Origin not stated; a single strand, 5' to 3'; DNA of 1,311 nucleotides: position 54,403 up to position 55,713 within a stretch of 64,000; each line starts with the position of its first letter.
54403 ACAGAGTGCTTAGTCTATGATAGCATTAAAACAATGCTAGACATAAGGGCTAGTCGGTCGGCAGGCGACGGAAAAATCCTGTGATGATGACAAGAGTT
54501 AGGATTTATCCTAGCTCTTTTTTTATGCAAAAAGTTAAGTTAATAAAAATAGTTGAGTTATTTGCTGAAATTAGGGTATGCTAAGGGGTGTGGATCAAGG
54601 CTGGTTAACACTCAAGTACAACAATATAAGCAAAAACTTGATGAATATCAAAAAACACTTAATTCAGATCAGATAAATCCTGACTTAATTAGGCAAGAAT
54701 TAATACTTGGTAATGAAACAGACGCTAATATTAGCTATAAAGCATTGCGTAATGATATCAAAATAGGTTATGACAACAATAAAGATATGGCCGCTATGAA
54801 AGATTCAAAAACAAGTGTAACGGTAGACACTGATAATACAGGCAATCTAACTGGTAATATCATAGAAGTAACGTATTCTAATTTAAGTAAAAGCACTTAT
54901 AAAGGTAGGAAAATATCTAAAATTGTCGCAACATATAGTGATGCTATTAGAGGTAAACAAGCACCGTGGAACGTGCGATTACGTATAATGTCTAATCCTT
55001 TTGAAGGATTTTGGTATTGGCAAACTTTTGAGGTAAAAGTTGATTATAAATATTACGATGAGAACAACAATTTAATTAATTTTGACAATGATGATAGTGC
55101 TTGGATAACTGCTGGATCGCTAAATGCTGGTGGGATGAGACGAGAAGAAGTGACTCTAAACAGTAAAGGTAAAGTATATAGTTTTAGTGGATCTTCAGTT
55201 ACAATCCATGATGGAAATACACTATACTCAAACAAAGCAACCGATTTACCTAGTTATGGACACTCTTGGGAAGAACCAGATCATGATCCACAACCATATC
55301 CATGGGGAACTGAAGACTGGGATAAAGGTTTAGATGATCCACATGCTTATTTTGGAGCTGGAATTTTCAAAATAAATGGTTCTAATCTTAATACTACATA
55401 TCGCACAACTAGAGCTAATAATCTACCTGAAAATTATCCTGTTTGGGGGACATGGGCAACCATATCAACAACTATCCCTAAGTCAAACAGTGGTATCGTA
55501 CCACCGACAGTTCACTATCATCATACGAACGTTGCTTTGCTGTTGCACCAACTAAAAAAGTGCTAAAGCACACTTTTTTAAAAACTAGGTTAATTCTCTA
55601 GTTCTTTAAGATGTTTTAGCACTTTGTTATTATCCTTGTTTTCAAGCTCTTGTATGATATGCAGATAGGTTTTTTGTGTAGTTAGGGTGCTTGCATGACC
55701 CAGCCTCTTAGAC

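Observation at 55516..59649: Tyrosine recombinase flanked by inverted identical 29-34-bp segments that coincide with the conserved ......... junction of three adhesin paralogues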

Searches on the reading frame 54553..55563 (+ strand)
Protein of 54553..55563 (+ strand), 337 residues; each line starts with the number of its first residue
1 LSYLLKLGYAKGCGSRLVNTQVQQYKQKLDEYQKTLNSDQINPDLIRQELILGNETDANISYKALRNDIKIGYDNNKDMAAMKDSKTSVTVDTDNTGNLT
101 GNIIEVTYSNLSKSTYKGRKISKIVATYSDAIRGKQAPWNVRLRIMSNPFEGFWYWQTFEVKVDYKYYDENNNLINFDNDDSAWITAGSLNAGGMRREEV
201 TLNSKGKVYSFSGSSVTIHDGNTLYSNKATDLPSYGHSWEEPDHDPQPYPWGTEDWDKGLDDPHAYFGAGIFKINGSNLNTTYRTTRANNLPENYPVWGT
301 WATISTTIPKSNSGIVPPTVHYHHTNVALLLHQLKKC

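Call 10: search_protein_families(library=pfam, proteins=[window:54553-55563:+], max_evalue=0.01)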
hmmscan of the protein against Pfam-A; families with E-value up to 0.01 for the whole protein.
window:54553-55563:+ (337 aa): 1 family
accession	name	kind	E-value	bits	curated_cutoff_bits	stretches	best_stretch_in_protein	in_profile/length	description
PF08363.15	GbpC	-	1.1e-17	65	27.2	1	101-291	106-296/307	Glucan-binding protein C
